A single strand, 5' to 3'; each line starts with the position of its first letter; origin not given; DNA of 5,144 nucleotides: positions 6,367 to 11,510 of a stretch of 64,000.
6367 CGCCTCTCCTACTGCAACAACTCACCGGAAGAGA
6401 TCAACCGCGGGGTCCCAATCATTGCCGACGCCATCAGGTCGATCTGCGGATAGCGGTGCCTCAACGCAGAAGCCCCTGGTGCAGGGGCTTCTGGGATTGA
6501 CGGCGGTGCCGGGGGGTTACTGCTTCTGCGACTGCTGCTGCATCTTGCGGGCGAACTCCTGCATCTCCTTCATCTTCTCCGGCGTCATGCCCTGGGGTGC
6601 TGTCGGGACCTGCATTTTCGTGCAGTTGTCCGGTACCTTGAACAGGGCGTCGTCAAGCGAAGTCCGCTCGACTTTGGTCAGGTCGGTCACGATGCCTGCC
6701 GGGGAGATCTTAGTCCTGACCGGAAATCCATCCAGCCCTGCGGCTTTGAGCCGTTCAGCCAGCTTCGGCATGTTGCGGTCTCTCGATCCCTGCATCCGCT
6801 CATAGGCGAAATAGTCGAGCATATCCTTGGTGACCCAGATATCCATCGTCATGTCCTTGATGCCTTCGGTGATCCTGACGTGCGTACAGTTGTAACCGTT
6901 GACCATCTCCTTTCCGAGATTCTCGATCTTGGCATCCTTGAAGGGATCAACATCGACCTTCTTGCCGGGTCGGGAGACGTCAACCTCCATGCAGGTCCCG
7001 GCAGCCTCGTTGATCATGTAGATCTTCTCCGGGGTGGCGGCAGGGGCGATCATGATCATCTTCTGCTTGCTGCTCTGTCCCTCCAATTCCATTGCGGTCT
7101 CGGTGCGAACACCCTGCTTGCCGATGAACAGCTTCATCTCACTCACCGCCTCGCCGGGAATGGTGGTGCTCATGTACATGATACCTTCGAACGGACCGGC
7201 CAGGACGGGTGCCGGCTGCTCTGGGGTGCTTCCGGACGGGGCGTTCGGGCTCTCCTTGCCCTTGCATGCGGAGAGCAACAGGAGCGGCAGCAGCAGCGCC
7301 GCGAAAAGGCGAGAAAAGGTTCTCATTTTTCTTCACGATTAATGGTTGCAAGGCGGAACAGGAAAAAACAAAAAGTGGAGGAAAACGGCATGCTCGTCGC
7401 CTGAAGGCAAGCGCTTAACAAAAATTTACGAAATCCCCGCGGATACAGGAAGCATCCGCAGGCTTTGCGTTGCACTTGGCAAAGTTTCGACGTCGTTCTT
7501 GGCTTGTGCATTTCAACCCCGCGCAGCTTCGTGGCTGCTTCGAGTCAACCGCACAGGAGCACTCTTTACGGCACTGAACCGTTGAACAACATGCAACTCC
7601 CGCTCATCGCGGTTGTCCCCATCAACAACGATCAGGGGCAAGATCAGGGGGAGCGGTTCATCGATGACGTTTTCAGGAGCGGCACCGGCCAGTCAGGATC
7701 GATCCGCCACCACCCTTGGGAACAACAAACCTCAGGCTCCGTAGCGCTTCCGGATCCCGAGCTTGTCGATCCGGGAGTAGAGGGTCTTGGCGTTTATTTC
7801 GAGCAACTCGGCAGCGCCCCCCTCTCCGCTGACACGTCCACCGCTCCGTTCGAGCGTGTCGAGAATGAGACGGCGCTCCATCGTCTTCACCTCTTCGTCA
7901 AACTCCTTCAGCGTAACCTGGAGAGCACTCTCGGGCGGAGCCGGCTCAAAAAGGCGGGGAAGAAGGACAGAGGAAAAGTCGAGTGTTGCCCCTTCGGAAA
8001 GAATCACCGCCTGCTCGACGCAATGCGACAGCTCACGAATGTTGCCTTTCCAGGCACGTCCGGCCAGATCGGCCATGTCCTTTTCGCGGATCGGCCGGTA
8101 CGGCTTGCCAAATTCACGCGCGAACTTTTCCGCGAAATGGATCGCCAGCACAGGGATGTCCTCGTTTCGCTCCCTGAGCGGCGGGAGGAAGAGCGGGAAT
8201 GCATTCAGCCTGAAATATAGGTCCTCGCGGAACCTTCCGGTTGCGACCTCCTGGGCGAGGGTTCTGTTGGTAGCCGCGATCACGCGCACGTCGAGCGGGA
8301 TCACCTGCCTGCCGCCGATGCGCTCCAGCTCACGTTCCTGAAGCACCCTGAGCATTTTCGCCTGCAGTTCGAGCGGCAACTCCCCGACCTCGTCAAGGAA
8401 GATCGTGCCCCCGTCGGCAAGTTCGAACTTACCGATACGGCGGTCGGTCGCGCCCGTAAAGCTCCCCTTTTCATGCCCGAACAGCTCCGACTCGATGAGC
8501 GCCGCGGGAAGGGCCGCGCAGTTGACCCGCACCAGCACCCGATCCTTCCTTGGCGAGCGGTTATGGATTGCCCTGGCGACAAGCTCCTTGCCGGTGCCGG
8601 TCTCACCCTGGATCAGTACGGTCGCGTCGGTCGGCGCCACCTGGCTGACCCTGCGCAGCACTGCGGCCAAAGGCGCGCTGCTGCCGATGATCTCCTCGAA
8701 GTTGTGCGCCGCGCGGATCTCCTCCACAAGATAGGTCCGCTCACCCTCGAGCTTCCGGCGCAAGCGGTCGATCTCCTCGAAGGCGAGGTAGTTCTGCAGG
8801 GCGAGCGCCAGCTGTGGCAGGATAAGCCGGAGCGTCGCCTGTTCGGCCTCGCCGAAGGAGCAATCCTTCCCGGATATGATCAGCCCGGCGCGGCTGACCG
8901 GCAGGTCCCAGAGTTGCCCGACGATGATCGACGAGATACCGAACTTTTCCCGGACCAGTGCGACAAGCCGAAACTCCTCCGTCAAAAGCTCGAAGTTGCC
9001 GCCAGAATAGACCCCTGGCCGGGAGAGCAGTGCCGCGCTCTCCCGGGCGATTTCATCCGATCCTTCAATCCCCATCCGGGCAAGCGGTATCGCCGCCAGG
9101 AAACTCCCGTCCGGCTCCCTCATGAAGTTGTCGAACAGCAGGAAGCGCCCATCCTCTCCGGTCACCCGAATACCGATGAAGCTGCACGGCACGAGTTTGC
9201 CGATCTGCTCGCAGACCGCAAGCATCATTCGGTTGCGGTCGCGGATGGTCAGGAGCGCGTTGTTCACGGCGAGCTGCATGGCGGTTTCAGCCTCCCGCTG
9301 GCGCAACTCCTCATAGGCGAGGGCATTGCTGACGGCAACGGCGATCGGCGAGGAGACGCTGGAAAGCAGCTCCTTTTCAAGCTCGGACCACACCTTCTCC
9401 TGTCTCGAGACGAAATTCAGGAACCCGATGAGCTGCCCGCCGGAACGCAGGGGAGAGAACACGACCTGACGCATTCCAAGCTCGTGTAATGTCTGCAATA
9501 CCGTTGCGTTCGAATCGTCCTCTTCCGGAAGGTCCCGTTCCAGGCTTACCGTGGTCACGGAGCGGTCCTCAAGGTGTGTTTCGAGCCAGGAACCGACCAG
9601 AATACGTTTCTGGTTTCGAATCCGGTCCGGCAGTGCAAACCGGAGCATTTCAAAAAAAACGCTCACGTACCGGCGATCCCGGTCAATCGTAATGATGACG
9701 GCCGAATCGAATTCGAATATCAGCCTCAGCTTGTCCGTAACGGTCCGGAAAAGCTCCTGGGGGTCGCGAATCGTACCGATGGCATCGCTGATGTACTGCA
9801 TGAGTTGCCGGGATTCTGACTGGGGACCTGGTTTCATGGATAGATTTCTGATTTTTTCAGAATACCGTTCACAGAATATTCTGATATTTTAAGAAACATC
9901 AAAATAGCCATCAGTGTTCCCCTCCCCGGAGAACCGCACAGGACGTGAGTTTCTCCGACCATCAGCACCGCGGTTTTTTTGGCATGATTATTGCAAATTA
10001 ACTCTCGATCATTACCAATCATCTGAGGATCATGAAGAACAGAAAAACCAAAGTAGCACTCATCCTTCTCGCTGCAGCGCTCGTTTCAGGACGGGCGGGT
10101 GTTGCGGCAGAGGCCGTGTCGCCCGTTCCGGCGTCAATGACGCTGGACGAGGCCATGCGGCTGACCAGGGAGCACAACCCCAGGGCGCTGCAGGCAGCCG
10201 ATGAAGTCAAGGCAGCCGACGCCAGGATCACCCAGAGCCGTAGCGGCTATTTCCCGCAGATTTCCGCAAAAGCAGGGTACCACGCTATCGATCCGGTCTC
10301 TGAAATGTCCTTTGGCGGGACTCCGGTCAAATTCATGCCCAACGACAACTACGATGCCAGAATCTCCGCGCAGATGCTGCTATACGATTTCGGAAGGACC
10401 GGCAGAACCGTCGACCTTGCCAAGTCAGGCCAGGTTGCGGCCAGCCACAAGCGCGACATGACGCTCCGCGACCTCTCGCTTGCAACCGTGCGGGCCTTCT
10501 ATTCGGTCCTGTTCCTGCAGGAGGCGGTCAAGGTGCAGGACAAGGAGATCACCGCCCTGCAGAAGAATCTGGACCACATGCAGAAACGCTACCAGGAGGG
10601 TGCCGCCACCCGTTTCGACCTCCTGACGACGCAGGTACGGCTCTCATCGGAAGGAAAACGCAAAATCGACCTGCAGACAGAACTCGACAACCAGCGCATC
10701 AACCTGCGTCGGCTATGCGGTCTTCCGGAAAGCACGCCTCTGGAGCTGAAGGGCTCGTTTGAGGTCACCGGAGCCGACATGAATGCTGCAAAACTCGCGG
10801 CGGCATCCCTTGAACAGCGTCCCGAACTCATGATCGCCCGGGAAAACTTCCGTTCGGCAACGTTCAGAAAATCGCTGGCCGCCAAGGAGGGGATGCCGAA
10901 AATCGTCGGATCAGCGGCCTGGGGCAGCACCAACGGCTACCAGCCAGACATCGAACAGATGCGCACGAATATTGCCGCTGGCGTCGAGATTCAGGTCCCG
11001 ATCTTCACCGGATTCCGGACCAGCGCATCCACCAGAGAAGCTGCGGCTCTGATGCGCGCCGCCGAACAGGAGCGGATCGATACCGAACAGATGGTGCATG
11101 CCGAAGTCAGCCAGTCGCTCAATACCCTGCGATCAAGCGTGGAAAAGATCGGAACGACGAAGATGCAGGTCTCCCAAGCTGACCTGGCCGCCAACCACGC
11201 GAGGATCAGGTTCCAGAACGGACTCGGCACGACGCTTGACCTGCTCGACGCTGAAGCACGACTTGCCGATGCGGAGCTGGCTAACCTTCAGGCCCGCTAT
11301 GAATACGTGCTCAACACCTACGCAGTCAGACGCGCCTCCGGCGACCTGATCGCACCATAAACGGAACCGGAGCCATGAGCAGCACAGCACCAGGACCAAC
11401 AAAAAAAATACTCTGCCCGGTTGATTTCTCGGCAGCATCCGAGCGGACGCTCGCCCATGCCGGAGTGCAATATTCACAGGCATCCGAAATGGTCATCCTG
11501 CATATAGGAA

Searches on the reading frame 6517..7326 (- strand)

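Call 41: search_protein_families(library=pfam, proteins=[window:6517-7326:-], max_evalue=0.001)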
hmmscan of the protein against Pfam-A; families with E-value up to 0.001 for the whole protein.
window:6517-7326:- (269 aa): 1 family
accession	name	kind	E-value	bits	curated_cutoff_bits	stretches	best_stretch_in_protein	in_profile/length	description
PF14371.13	DUF4412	-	4.1e-55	187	21.6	1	46-235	1-191/191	Domain of unknown function (DUF4412)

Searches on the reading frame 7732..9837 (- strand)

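Call 41: search_protein_families(library=pfam, proteins=[window:7732-9837:-], max_evalue=0.001)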
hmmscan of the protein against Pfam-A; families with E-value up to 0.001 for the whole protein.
window:7732-9837:- (701 aa): 10 families
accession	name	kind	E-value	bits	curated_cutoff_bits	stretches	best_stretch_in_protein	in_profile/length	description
PF00158.32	Sigma54_activat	-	8.3e-72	240.8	20.2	1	383-549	1-167/168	Sigma-54 interaction domain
PF14532.12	Sigma54_activ_2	-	1e-19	71.6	25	1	384-554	1-138/138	Sigma-54 interaction domain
PF25601.1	AAA_lid_14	-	2.4e-18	66.1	27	1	555-623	1-69/87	AAA+ ATPase lid domain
PF01590.32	GAF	-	1.9e-11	45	22.4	1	25-169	1-133/133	GAF domain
PF13185.12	GAF_2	-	3.1e-11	44.1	28.6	1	24-169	2-135/136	GAF domain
PF07728.20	AAA_5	-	2.4e-08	34.5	22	1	407-526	2-124/139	AAA domain (dynein-related subfamily)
PF13492.12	GAF_3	-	2.5e-06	28.3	27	1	25-171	1-129/129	GAF domain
PF02954.25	HTH_8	-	3.7e-06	27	22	1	652-693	4-42/42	Bacterial regulatory protein, Fis family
PF00004.35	AAA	-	8.2e-05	23.5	21.2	1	407-543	1-130/131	ATPase family associated with various cellular activities (AAA)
PF13191.12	AAA_16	-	0.00053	21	32.6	0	390-459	12-85/167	AAA ATPase domain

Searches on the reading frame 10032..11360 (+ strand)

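Call 41: search_protein_families(library=pfam, proteins=[window:10032-11360:+], max_evalue=0.001)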
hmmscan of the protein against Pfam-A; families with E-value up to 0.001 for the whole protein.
window:10032-11360:+ (442 aa): 1 family
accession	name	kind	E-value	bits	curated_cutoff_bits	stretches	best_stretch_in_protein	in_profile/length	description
PF02321.23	OEP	-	1.5e-57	194.8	22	2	38-228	1-185/187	Outer membrane efflux protein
